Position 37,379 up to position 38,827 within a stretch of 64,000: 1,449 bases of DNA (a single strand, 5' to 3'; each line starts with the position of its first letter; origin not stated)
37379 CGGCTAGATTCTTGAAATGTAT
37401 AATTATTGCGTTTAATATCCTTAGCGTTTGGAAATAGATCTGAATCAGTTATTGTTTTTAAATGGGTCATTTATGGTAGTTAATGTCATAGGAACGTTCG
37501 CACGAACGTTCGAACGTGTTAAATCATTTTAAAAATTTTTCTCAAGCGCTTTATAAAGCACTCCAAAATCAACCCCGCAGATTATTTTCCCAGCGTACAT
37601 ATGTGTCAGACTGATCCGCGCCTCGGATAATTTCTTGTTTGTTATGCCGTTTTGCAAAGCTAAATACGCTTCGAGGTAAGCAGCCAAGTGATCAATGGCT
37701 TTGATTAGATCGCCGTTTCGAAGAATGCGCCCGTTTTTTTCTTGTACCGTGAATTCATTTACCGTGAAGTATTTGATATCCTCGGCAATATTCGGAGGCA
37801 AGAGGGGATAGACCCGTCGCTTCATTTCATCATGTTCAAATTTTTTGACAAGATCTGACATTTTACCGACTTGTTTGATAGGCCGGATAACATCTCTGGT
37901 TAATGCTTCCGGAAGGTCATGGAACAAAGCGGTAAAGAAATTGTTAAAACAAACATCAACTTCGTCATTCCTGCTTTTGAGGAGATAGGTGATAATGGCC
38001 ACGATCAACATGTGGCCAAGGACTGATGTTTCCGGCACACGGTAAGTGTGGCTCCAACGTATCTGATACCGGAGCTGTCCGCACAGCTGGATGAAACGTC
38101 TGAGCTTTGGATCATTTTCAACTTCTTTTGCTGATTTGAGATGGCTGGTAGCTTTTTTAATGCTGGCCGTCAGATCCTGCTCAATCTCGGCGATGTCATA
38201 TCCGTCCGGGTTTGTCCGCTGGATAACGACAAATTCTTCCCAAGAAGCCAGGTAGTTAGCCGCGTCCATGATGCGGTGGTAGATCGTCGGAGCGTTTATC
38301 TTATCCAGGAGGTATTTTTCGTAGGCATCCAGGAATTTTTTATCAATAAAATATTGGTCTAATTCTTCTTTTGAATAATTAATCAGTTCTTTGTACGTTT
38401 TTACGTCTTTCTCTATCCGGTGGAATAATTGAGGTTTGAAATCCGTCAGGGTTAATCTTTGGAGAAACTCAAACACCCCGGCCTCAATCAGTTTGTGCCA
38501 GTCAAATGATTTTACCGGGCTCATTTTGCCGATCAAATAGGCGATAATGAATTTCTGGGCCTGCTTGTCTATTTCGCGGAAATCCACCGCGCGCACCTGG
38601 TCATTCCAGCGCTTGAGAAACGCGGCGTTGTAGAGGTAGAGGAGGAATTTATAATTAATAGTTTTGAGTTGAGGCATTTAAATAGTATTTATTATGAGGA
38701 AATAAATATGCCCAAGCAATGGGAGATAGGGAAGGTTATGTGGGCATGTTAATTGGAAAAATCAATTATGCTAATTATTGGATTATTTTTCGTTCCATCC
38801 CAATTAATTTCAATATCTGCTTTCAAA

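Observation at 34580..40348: Integrase-adjacent module of nucleotide-acting enzymes (YfbR-like HD with novel N-domain, NUDIX, SAM-MTase, IMPase-like) and uncharacterised membrane proteins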

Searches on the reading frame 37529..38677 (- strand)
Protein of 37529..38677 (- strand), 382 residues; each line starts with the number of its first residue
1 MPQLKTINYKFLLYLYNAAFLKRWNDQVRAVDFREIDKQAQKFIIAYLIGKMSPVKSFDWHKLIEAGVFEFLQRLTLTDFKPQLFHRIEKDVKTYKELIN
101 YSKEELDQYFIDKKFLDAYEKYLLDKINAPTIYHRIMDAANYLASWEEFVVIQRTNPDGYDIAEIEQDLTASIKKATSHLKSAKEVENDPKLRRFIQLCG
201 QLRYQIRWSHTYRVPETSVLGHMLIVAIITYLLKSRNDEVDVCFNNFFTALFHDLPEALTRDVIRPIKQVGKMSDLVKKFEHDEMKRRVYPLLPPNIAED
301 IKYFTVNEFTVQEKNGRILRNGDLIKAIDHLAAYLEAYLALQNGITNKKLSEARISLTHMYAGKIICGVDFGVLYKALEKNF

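Call 3: search_protein_families(library=pfam, proteins=[window:37529-38677:-], max_evalue=0.01)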
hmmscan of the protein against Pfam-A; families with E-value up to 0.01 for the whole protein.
window:37529-38677:- (382 aa): 2 families
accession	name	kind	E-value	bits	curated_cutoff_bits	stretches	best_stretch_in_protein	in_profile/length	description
PF13023.12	HD_3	-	5.5e-23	82.1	22.5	1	199-340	1-134/165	HD domain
PF12917.13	YfbR-like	-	5.9e-17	62.4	25.9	1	195-344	2-148/182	5'-deoxynucleotidase YfbR-like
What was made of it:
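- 37529..38107 (-): HD protein, C-terminal domain (aa 191-382): catalytically intact YfbR-like HD phosphohydrolase. PF13023 at 5.5e-23 and PF12917 at 5.9e-17 (call 3).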

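Call 4: search_protein_families(library=ncbifam, proteins=[window:37529-38677:-], max_evalue=0.01)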
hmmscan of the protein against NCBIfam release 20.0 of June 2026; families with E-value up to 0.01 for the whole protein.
window:37529-38677:- (382 aa): 1 family
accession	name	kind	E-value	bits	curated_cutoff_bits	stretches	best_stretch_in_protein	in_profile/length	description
NF003009.0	PRK03826.1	equivalog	2e-10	40.7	122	1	195-356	6-162/197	5'-deoxynucleotidase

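Call 12: find_homologous_proteins(query=window:37529-38677:-, max_evalue=0.001)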
Query window:37529-38677:- (382 aa): 2984 proteins with E <= 0.001 among 5837 candidates; the best 120 are listed.
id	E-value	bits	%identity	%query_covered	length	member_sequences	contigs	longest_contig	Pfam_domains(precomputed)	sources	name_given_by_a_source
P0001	3.3e-254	861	100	100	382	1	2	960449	PF12917.14,PF13023.13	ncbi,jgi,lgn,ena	ncbi:MAG: HD domain-containing protein [Patescibacteria group bacterium]|jgi:putative hydrolase of H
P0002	2.8e-169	581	68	100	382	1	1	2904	PF12917.14,PF13023.13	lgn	-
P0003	8.9e-164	563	66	99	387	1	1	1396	PF12917.14,PF13023.13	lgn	-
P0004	5.4e-156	538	64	99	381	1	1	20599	PF12917.14,PF13023.13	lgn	-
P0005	5.5e-148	511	61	99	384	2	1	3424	PF12917.14,PF13023.13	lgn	-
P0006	1.3e-141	490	59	99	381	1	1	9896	PF12917.14,PF13023.13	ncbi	-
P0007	2.3e-103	364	48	97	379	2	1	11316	PF12917.14,PF13023.13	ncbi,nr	ncbi:MAG: HD domain-containing protein [Candidatus Omnitrophica bacterium]|nr:HD domain-containing p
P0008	8.6e-103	363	46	97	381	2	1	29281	PF12917.14,PF13023.13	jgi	-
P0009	3.2e-102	361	46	97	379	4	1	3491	PF12917.14,PF13023.13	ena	-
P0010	4.9e-102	360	47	97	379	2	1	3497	PF12917.14,PF13023.13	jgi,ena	-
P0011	2.5e-101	358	47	97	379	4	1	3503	PF12917.14,PF13023.13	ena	-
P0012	5.3e-101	357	47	97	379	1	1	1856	PF12917.14,PF13023.13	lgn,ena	-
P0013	4.1e-100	354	47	97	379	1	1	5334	PF12917.14,PF13023.13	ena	-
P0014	6.0e-100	353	48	97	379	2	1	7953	PF12917.14,PF13023.13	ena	-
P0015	6.2e-100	353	46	97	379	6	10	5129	PF12917.14,PF13023.13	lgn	-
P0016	7.4e-100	353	45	96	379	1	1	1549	PF12917.14,PF13023.13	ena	-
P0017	8.6e-100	353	47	95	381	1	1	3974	PF12917.14,PF13023.13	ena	-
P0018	9.5e-100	353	47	97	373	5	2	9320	PF12917.14,PF13023.13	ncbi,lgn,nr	ncbi:MAG: HD domain-containing protein [Candidatus Omnitrophica bacterium]|nr:HD domain-containing p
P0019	1.4e-99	352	48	97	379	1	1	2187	PF12917.14,PF13023.13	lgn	-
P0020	1.4e-99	352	46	97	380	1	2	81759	PF12917.14,PF13023.13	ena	-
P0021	2.8e-99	351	48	97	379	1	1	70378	PF12917.14,PF13023.13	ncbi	-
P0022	3.8e-99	351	47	95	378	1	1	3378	PF12917.14,PF13023.13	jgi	-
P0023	6.6e-99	350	47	97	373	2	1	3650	PF12917.14,PF13023.13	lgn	-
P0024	6.9e-99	350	45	97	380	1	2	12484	PF12917.14,PF13023.13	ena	-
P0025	1.0e-98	349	47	97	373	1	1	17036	PF12917.14,PF13023.13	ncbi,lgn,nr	ncbi:MAG: HD domain-containing protein [Candidatus Omnitrophica bacterium]|nr:HD domain-containing p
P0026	1.0e-98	349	45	97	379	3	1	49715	PF12917.14,PF13023.13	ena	-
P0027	1.5e-98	349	45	98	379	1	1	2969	PF12917.14,PF13023.13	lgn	-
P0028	1.9e-98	348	46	97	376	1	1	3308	PF12917.14,PF13023.13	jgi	jgi:putative hydrolases of HD superfamily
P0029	2.1e-98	348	46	97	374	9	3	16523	PF12917.14,PF13023.13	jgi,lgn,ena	-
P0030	2.5e-98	348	46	98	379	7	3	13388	PF12917.14,PF13023.13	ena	-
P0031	2.6e-98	348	45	97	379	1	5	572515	PF12917.14,PF13023.13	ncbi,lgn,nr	ncbi:MAG: HD domain-containing protein [Candidatus Scalindua sp. AMX11]|nr:MAG: HD domain-containing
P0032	3.3e-98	347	46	97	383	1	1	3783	PF12917.14,PF13023.13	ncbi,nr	ncbi:MAG: HD domain-containing protein [Candidatus Omnitrophica bacterium]|nr:HD domain-containing p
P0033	3.7e-98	347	46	96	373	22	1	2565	PF12917.14,PF13023.13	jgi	-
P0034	5.9e-98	347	46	96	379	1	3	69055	PF12917.14,PF13023.13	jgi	-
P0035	6.1e-98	347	45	97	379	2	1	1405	PF12917.14,PF13023.13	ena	-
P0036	7.9e-98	346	46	97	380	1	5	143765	PF12917.14,PF13023.13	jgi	jgi:putative hydrolases of HD superfamily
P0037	8.0e-98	346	45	97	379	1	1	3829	PF12917.14,PF13023.13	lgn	-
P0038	9.3e-98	346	47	97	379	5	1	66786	PF12917.14,PF13023.13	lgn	-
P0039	1.1e-97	346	45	98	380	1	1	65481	PF12917.14,PF13023.13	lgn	-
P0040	1.1e-97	346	46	96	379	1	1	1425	PF12917.14,PF13023.13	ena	-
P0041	1.4e-97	345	45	97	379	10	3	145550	PF12917.14,PF13023.13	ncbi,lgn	-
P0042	1.5e-97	345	44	97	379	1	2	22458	PF12917.14,PF13023.13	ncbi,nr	ncbi:MAG: HD domain-containing protein [Planctomycetes bacterium]|nr:HD domain-containing protein [P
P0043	1.7e-97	345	47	97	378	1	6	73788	PF12917.14,PF13023.13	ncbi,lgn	-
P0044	2.0e-97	345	46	97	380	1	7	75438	PF12917.14,PF13023.13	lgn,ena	-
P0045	3.8e-97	344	47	97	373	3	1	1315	PF12917.14,PF13023.13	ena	-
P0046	7.5e-97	343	46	97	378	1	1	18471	PF12917.14,PF13023.13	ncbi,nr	ncbi:MAG: HD domain-containing protein [Candidatus Omnitrophica bacterium]|nr:HD domain-containing p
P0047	1.1e-96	342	45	96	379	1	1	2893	PF12917.14,PF13023.13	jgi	jgi:putative hydrolase of HD superfamily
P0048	1.2e-96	342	44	98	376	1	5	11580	PF12917.14,PF13023.13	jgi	jgi:putative hydrolases of HD superfamily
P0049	1.6e-96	342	46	97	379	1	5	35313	PF12917.14,PF13023.13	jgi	-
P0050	2.7e-96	341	45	96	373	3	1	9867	PF12917.14,PF13023.13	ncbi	-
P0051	3.1e-96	341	46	96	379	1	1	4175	PF12917.14,PF13023.13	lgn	-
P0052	3.1e-96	341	46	96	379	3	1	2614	PF12917.14,PF13023.13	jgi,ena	-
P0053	3.4e-96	341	45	96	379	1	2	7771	PF12917.14,PF13023.13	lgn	-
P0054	3.7e-96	341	45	97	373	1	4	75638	PF12917.14,PF13023.13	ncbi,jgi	-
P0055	3.9e-96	341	46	95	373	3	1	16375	PF12917.14,PF13023.13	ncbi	-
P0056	4.6e-96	340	46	97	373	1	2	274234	PF12917.14,PF13023.13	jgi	jgi:putative hydrolase of HD superfamily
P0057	4.6e-96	340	44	97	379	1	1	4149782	PF12917.14,PF13023.13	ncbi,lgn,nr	ncbi:MAG: HD domain-containing protein [Candidatus Scalindua sp.]|nr:HD domain-containing protein [C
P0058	7.7e-96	340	45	97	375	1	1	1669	PF12917.14,PF13023.13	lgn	-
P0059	1.0e-95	339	45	98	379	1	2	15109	PF12917.14,PF13023.13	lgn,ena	-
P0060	1.2e-95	339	46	98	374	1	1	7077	PF12917.14,PF13023.13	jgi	jgi:putative hydrolase of HD superfamily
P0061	1.2e-95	339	45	96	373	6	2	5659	PF12917.14,PF13023.13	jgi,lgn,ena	jgi:putative hydrolase of HD superfamily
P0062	2.2e-95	338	45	97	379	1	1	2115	PF12917.14,PF13023.13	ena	-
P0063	2.7e-95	338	45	96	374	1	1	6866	PF12917.14,PF13023.13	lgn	-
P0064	3.1e-95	338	44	97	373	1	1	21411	PF12917.14,PF13023.13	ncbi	-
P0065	4.0e-95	337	45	96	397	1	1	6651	PF12917.14,PF13023.13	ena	-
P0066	4.6e-95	337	45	97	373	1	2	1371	PF12917.14,PF13023.13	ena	-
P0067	4.9e-95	337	46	97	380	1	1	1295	PF12917.14,PF13023.13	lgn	-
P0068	6.4e-95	337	45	96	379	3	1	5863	PF12917.14,PF13023.13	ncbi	-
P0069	7.4e-95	336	45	97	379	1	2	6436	PF12917.14,PF13023.13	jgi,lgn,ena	-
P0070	8.4e-95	336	44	96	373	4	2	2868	PF12917.14,PF13023.13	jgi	-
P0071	1.1e-94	336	45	98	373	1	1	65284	PF12917.14,PF13023.13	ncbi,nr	ncbi:MAG: HD domain-containing protein [Candidatus Omnitrophica bacterium]|nr:HD domain-containing p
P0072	1.2e-94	336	44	98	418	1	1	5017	PF12917.14,PF13023.13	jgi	-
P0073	1.3e-94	336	45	96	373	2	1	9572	PF12917.14,PF13023.13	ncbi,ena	-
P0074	1.8e-94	335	44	98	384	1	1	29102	PF12917.14,PF13023.13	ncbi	-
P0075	1.9e-94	335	45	98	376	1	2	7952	PF12917.14,PF13023.13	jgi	-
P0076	2.3e-94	335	44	97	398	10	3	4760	PF12917.14,PF13023.13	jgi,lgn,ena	-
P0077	2.5e-94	335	42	97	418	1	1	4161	PF12917.14,PF13023.13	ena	-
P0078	2.6e-94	335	44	98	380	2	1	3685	PF12917.14,PF13023.13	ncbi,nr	ncbi:MAG: HD domain-containing protein [Candidatus Omnitrophica bacterium]|nr:HD domain-containing p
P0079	2.8e-94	335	45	96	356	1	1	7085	PF12917.14,PF13023.13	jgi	-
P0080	2.8e-94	335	43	98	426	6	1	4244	PF12917.14,PF13023.13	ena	-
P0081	2.9e-94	335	42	97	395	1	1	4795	PF12917.14,PF13023.13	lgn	-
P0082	3.9e-94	334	46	97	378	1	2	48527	PF12917.14,PF13023.13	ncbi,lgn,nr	ncbi:MAG: HD domain-containing protein [Candidatus Omnitrophica bacterium]|nr:HD domain-containing p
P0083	4.2e-94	334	45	97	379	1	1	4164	PF12917.14,PF13023.13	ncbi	-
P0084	8.1e-94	333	45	98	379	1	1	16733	PF12917.14,PF13023.13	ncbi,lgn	-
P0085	9.4e-94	333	44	98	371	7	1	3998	PF12917.14,PF13023.13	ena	-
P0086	9.5e-94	333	43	97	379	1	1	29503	PF12917.14,PF13023.13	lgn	-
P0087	1.3e-93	332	46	97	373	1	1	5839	PF12917.14,PF13023.13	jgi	-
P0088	1.3e-93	332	43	98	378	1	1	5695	PF12917.14,PF13023.13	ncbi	-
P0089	1.6e-93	332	42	97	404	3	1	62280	PF12917.14,PF13023.13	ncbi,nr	ncbi:MAG: HD domain-containing protein [Chloroflexota bacterium]|nr:HD domain-containing protein [Ch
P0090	1.8e-93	332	44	97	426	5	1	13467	PF12917.14,PF13023.13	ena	-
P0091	2.0e-93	332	45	97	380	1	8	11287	PF12917.14,PF13023.13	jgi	jgi:putative hydrolase of HD superfamily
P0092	2.4e-93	331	43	97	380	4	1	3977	PF12917.14,PF13023.13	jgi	jgi:putative hydrolase of HD superfamily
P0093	2.7e-93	331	43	97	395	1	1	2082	PF12917.14,PF13023.13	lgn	-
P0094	3.3e-93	331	44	97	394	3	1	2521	PF12917.14,PF13023.13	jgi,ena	-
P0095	4.5e-93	331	42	97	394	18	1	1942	PF12917.14,PF13023.13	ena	-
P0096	4.8e-93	330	44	97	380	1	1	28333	PF12917.14,PF13023.13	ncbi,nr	ncbi:MAG: HD domain-containing protein [Candidatus Omnitrophica bacterium]|nr:HD domain-containing p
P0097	6.3e-93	330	43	97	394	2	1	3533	PF12917.14,PF13023.13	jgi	-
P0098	7.4e-93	330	45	97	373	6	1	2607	PF12917.14,PF13023.13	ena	-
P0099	9.4e-93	330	42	98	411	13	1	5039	PF12917.14,PF13023.13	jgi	jgi:putative hydrolase of HD superfamily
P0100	1.1e-92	329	43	97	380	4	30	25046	PF12917.14,PF13023.13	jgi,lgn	jgi:putative hydrolase of HD superfamily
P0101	1.1e-92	329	42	98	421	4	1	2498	PF12917.14,PF13023.13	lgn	-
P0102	1.5e-92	329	44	98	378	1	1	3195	PF12917.14,PF13023.13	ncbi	-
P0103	1.6e-92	329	44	98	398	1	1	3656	PF12917.14,PF13023.13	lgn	-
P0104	1.6e-92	329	43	97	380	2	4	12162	PF12917.14,PF13023.13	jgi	jgi:putative hydrolase of HD superfamily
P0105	1.6e-92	329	45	97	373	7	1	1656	PF12917.14,PF13023.13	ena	-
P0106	1.7e-92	329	45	98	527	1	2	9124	PF12917.14,PF01966.29,PF13023.13,PF01451.28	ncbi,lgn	-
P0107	1.9e-92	328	44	96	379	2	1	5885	PF12917.14,PF13023.13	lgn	-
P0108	2.3e-92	328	44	97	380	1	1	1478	PF12917.14,PF13023.13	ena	-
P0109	2.3e-92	328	42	96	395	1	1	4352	PF12917.14,PF13023.13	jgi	jgi:putative hydrolase of HD superfamily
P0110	2.9e-92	328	44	97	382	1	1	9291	PF12917.14,PF13023.13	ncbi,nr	ncbi:MAG: HD domain-containing protein [Candidatus Omnitrophica bacterium]|nr:HD domain-containing p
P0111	2.9e-92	328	43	97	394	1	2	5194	PF12917.14,PF13023.13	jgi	jgi:putative hydrolases of HD superfamily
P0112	3.0e-92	328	44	97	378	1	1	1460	PF12917.14,PF13023.13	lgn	-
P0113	3.2e-92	328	43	98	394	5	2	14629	PF12917.14,PF13023.13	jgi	jgi:putative hydrolase of HD superfamily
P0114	3.6e-92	328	44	96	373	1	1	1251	PF12917.14,PF13023.13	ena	-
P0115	3.6e-92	328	43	97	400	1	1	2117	PF12917.14,PF13023.13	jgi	-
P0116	3.7e-92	328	43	96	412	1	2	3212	PF12917.14,PF13023.13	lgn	-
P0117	3.8e-92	328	42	98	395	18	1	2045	PF12917.14,PF13023.13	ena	-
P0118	4.4e-92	327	43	98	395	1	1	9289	PF12917.14,PF13023.13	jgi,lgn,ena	-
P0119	4.5e-92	327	42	97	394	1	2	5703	PF12917.14,PF13023.13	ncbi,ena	-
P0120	5.6e-92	327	42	97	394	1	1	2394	PF12917.14,PF13023.13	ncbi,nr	ncbi:MAG: HD domain-containing protein [Dehalococcoidia bacterium]|nr:HD domain-containing protein [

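Call 13: search_solved_structures(query=window:37529-38677:-, max_evalue=1, show_alignments=2)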
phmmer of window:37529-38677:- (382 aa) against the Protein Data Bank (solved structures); distinct sequences matched with E-value up to 1: 4.
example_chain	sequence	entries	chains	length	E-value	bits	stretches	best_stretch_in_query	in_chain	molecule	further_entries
5tk6_A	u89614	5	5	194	0.00012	24.7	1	196-342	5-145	OxsA protein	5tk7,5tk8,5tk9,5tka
2paq_A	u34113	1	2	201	0.0031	20.1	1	195-356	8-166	5'-deoxynucleotidase YfbR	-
1yoy_A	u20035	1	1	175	0.03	16.8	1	194-265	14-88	hypothetical protein AF1432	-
1ynb_A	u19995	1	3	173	0.042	16.4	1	194-265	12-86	hypothetical protein AF1432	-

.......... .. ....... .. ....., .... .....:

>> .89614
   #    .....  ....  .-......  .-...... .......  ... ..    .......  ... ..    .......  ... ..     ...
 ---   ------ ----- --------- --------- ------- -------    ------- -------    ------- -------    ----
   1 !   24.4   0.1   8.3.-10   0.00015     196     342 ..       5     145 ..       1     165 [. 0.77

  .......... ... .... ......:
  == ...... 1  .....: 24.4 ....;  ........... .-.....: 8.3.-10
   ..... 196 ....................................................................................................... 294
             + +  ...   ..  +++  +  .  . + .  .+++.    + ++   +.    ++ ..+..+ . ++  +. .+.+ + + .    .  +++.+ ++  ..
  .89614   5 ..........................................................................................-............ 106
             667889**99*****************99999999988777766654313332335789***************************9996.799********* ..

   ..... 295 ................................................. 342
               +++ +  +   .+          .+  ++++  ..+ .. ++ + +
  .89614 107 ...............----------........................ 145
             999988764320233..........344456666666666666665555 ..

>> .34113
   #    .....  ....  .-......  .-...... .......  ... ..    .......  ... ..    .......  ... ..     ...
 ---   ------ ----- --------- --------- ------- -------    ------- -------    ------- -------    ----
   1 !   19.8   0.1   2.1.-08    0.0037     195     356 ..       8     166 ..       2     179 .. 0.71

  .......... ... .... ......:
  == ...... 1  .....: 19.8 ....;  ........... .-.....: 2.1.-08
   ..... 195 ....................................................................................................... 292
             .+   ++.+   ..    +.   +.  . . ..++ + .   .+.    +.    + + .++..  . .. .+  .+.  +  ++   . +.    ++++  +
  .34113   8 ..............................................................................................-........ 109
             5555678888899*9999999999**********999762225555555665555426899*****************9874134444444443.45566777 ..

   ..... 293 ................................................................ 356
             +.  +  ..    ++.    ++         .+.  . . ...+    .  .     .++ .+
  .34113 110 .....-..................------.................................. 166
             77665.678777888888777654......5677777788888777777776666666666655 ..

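Call 14: find_encoding_contigs(protein=P0001, flank=10000, max_places=3)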
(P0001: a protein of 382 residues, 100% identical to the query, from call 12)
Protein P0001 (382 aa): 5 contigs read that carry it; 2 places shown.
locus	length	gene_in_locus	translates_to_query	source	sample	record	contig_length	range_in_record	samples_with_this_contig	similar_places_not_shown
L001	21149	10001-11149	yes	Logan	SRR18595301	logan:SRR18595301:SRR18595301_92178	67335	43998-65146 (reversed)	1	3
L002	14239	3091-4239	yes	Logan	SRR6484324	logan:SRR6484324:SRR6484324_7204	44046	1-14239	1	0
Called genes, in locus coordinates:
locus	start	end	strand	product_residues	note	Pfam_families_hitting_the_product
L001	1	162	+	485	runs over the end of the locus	PF01336:tRNA_anti-codon, PF00152:tRNA-synt_2, PF01409:tRNA-synt_2d (weak)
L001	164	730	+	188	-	PF01966:HD (weak)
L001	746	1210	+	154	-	PF02308:MgtC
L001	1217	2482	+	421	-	PF02403:Seryl_tRNA_N, PF00587:tRNA-synt_2b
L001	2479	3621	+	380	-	PF01168:Ala_racemase_N, PF00842:Ala_racemase_C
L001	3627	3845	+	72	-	-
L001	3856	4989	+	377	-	PF01820:Dala_Dala_lig_N, PF02786:CPSase_L_D2, PF02222:ATP-grasp (weak), PF07478:Dala_Dala_lig_C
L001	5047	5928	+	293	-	PF08478:POTRA_1 (faint)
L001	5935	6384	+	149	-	-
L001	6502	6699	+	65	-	-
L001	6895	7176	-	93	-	PF00216:Bac_DNA_binding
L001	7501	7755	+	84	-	PF14242:DUF4342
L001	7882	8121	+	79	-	-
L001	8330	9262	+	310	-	PF02899:Phage_int_SAM_1, PF00589:Phage_integrase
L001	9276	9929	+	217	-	-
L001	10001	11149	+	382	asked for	PF12917:YfbR-like, PF13023:HD_3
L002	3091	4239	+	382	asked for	PF12917:YfbR-like, PF13023:HD_3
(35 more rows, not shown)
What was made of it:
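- On Phage/ICE integrase-borne mobile island: The locus has the same neighbouring genes in the contigs read from independent assemblies (call 14).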

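Call 15: find_encoding_contigs(protein=P0004, flank=10000, max_places=2)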
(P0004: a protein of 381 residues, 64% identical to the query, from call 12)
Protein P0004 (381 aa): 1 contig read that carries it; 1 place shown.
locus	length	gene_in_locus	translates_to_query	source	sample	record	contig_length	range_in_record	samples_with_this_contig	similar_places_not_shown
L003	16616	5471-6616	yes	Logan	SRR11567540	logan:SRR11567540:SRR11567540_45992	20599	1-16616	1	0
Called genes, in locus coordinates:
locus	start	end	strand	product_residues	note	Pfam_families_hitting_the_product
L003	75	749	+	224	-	PF12705:PDDEXK_1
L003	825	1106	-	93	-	PF00216:Bac_DNA_binding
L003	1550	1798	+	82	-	PF14242:DUF4342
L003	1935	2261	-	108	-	-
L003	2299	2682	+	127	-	-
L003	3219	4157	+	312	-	PF02899:Phage_int_SAM_1, PF00589:Phage_integrase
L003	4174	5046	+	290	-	PF01582:TIR (weak), PF13676:TIR_2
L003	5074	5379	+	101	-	PF08922:DUF1905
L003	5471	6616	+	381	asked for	PF12917:YfbR-like, PF13023:HD_3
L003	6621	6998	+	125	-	-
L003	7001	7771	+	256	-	PF00459:Inositol_P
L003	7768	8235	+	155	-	PF00583:Acetyltransf_1, PF13673:Acetyltransf_10, PF13508:Acetyltransf_7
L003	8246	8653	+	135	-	-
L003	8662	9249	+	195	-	PF00578:AhpC-TSA, PF08534:Redoxin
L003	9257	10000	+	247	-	PF13489:Methyltransf_23 (weak), PF13847:Methyltransf_31 (weak), PF08241:Methyltransf_11, PF08242:Methyltransf_12 (weak), PF13649:Methyltransf_25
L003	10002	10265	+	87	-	-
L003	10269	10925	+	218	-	PF03848:TehB, PF13489:Methyltransf_23, PF05175:MTS, PF01209:Ubie_methyltran, PF13847:Methyltransf_31, PF08241:Methyltransf_11, PF08242:Methyltransf_12, PF13649:Methyltransf_25, +3 more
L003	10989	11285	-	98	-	-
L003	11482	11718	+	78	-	-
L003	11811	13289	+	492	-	PF01551:Peptidase_M23 (weak)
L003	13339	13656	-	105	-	-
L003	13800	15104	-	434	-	PF24568:CC_PcsB (weak), PF01551:Peptidase_M23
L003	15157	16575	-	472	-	PF00749:tRNA-synt_1c, PF19269:Anticodon_2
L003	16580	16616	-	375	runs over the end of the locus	PF03222:Trp_Tyr_perm, PF13520:AA_permease_2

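Call 16: find_encoding_contigs(protein=P0006, flank=10000, max_places=2)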
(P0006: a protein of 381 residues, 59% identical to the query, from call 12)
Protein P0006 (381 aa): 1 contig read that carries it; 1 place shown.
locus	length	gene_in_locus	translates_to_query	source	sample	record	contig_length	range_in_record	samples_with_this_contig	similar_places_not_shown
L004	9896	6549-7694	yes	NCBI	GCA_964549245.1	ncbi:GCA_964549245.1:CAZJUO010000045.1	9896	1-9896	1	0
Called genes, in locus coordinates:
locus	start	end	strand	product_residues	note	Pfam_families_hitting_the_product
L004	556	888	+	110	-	-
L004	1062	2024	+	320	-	PF02899:Phage_int_SAM_1, PF13495:Phage_int_SAM_4 (weak), PF00589:Phage_integrase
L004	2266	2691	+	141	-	-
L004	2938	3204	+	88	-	PF04266:ASCH (weak), PF12961:DUF3850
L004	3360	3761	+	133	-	-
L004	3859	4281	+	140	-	-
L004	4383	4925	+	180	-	-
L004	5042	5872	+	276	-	-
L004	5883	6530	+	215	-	PF03848:TehB, PF13489:Methyltransf_23, PF01209:Ubie_methyltran, PF05175:MTS (weak), PF13847:Methyltransf_31, PF08241:Methyltransf_11, PF08242:Methyltransf_12, PF13649:Methyltransf_25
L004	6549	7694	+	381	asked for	PF12917:YfbR-like, PF13023:HD_3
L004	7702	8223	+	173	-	PF00459:Inositol_P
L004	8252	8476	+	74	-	PF00459:Inositol_P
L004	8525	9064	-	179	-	-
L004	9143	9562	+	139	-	-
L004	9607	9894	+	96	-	?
